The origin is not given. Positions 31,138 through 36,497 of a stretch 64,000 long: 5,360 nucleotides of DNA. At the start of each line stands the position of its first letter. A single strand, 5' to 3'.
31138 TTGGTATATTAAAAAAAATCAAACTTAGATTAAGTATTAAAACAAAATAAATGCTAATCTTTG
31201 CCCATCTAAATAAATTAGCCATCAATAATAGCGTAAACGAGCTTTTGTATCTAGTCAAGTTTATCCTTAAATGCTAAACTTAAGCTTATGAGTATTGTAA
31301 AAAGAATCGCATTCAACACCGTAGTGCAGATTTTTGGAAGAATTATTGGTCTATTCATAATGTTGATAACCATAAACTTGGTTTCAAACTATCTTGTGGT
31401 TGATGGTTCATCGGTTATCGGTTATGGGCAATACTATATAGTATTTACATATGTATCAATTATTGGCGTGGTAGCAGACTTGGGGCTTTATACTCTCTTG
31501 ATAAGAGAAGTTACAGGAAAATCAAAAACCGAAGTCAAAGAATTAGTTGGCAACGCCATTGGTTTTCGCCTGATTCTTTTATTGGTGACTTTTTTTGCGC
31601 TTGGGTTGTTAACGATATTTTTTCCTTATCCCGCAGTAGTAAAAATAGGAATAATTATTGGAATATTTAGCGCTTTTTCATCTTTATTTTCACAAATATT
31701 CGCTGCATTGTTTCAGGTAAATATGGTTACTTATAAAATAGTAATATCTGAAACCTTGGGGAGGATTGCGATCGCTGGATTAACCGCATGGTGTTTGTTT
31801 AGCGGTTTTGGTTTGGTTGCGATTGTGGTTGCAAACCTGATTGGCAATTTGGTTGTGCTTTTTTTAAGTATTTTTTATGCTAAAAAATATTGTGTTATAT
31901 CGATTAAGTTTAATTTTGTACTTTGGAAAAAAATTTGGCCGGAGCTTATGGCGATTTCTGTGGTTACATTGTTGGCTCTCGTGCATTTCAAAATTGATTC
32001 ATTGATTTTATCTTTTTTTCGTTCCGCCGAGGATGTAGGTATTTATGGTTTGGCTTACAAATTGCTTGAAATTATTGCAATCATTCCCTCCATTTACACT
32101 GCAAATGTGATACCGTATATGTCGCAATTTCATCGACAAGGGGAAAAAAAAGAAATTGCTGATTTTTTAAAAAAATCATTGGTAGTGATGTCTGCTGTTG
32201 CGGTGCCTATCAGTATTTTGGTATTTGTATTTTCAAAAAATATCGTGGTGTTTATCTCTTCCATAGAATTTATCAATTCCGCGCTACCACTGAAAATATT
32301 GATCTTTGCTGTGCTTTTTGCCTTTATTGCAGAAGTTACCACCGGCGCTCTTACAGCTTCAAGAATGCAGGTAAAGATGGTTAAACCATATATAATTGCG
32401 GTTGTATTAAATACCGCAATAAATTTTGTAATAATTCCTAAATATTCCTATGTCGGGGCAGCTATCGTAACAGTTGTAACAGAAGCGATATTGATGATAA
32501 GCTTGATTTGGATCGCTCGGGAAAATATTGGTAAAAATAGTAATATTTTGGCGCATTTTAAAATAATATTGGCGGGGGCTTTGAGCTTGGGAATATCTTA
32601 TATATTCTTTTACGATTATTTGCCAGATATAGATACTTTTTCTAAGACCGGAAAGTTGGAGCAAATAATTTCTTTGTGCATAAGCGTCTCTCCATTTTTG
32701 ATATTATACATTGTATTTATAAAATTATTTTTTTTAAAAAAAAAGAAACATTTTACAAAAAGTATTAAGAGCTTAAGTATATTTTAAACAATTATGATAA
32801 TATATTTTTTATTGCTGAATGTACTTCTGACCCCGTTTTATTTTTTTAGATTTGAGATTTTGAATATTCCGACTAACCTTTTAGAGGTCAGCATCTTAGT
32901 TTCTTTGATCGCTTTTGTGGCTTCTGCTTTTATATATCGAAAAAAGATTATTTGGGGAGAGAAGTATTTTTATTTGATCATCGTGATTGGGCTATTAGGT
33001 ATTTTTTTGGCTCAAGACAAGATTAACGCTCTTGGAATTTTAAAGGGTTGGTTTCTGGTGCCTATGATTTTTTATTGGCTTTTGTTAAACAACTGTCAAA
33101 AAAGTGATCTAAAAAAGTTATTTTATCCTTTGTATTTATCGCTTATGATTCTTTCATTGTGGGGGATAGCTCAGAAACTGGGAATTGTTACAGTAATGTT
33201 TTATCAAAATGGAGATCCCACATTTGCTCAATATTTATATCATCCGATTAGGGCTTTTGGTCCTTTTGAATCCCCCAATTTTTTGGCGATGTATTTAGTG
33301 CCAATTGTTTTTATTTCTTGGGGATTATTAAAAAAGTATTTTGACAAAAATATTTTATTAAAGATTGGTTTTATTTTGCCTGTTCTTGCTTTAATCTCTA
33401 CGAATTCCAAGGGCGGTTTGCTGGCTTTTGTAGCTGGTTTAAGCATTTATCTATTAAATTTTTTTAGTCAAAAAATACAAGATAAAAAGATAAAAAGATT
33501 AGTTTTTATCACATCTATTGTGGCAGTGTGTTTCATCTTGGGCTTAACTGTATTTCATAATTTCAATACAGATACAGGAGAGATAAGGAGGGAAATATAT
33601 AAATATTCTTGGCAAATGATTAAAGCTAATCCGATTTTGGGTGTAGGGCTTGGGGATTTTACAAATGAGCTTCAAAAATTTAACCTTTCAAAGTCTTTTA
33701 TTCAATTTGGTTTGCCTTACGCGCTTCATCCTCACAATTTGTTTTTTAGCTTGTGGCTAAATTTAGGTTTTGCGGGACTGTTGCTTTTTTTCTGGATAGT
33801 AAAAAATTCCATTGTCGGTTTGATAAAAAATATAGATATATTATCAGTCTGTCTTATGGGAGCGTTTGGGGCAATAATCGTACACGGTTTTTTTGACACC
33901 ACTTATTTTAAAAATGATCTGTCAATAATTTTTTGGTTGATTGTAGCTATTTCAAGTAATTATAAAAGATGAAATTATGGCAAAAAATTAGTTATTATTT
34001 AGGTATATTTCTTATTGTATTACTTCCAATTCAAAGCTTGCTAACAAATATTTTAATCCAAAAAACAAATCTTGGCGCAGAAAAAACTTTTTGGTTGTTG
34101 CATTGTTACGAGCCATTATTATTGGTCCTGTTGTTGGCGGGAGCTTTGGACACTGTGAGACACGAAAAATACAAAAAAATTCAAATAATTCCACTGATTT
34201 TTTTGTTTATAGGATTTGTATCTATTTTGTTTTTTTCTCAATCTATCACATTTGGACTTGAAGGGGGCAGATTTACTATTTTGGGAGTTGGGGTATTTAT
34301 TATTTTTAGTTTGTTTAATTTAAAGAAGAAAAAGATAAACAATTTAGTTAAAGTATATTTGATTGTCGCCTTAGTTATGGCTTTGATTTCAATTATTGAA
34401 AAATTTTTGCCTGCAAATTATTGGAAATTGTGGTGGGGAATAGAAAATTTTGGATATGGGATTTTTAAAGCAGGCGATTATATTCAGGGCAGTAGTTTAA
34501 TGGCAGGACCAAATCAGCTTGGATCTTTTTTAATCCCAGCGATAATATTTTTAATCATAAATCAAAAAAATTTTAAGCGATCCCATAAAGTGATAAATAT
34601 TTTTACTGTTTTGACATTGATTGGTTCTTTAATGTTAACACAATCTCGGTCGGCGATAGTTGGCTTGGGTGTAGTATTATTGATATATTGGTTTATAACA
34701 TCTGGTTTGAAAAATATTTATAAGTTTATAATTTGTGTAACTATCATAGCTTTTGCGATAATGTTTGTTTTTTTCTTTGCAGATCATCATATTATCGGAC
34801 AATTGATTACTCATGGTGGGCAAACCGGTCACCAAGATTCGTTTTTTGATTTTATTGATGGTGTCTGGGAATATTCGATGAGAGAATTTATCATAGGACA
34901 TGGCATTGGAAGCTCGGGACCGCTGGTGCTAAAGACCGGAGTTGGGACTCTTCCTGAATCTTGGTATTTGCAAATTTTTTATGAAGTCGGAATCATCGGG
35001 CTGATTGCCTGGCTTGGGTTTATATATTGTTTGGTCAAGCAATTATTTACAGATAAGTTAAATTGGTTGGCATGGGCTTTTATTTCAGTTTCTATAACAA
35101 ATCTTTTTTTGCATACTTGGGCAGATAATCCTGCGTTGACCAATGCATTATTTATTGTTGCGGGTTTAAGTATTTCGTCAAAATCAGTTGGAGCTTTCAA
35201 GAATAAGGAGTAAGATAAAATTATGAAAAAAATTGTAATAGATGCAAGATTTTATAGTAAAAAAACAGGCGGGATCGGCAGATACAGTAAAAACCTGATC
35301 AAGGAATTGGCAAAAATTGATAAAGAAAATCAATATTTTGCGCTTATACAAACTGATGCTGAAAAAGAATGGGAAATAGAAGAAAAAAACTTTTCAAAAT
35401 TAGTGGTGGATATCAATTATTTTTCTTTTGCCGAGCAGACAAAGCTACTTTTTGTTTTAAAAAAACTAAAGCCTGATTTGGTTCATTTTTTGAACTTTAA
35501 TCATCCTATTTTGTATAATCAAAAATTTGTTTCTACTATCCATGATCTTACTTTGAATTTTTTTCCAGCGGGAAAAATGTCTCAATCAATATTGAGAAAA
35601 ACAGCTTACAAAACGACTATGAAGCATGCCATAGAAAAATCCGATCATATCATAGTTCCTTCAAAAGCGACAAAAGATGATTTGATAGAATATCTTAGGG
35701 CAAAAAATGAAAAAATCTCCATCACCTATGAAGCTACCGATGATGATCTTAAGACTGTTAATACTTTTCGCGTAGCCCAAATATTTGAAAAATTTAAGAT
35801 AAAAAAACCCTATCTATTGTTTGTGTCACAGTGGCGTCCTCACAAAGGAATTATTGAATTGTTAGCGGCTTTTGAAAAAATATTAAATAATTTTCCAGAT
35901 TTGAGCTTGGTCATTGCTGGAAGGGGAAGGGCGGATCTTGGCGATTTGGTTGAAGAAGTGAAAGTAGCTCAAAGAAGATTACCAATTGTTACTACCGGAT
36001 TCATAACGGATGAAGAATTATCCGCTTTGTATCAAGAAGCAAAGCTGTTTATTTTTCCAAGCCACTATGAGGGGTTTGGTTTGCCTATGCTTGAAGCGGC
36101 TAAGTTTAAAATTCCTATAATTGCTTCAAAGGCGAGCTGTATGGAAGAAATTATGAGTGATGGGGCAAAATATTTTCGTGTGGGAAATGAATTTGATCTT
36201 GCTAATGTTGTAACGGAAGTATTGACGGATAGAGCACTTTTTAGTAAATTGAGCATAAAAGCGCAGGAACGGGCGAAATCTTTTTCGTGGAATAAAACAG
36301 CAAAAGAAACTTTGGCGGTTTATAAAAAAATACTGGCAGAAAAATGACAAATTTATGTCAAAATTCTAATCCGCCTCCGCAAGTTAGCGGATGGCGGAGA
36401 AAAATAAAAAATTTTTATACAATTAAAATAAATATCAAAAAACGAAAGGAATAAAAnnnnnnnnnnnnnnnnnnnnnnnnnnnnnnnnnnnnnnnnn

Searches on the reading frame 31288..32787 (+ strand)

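Call 64: search_protein_families(library=pfam, proteins=[window:31288-32787:+], max_evalue=0.001)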
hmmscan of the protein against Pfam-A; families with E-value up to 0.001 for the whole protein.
window:31288-32787:+ (499 aa): 3 families
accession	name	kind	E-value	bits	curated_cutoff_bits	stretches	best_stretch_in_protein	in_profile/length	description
PF13440.11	Polysacc_synt_3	-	8.4e-17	61.8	23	1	46-324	11-284/293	Polysaccharide biosynthesis protein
PF01943.22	Polysacc_synt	-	1.4e-16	61.2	28.2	1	4-282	2-274/274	Polysaccharide biosynthesis protein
PF01554.23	MatE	-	3.1e-08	33.9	24.9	1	224-381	3-161/161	MatE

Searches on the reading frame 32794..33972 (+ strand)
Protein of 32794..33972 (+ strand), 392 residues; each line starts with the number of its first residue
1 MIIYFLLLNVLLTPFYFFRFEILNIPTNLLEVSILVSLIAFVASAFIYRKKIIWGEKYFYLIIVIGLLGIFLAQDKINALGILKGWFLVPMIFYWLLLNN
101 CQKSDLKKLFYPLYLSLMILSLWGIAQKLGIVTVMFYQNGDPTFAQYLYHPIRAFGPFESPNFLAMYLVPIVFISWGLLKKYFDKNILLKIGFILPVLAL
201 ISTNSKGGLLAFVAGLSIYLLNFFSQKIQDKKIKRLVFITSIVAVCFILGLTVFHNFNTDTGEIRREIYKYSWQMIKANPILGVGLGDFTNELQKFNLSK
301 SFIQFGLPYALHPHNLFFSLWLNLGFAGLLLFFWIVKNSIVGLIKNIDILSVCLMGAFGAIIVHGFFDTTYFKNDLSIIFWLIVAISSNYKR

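Call 64: search_protein_families(library=pfam, proteins=[window:32794-33972:+], max_evalue=0.001)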
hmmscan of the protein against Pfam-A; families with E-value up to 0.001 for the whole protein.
window:32794-33972:+ (392 aa): 1 family
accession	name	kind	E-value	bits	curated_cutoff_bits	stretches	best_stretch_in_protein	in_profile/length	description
PF04932.20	Wzy_C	-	8.2e-23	81.3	31.7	1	192-333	2-149/149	O-Antigen ligase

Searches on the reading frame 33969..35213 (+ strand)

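Call 64: search_protein_families(library=pfam, proteins=[window:33969-35213:+], max_evalue=0.001)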
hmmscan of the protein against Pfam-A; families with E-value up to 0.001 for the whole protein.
window:33969-35213:+ (414 aa): 1 family
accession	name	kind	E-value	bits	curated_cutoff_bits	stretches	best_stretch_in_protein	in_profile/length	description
PF04932.20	Wzy_C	-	7.1e-10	39.3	31.7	1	213-349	2-149/149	O-Antigen ligase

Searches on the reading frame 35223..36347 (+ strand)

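Call 64: search_protein_families(library=pfam, proteins=[window:35223-36347:+], max_evalue=0.001)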
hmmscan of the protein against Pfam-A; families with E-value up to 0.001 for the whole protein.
window:35223-36347:+ (374 aa): 5 families
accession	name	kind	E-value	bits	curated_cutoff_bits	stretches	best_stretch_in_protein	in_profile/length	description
PF00534.26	Glycos_transf_1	-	1e-28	100.5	26.4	1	190-349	8-171/172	Glycosyl transferases group 1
PF13692.12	Glyco_trans_1_4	-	6.3e-23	82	27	1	196-336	2-142/142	Glycosyl transferases group 1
PF13439.12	Glyco_transf_4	-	2e-15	57.6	28.5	1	16-175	2-169/170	Glycosyltransferase Family 4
PF20706.3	GT4-conflict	-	4.9e-12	46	26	1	206-323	210-327/385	Family 4 Glycosyltransferase in conflict systems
PF13524.12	Glyco_trans_1_2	-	0.00016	22.1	25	1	222-364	10-143/144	Glycosyl transferase-like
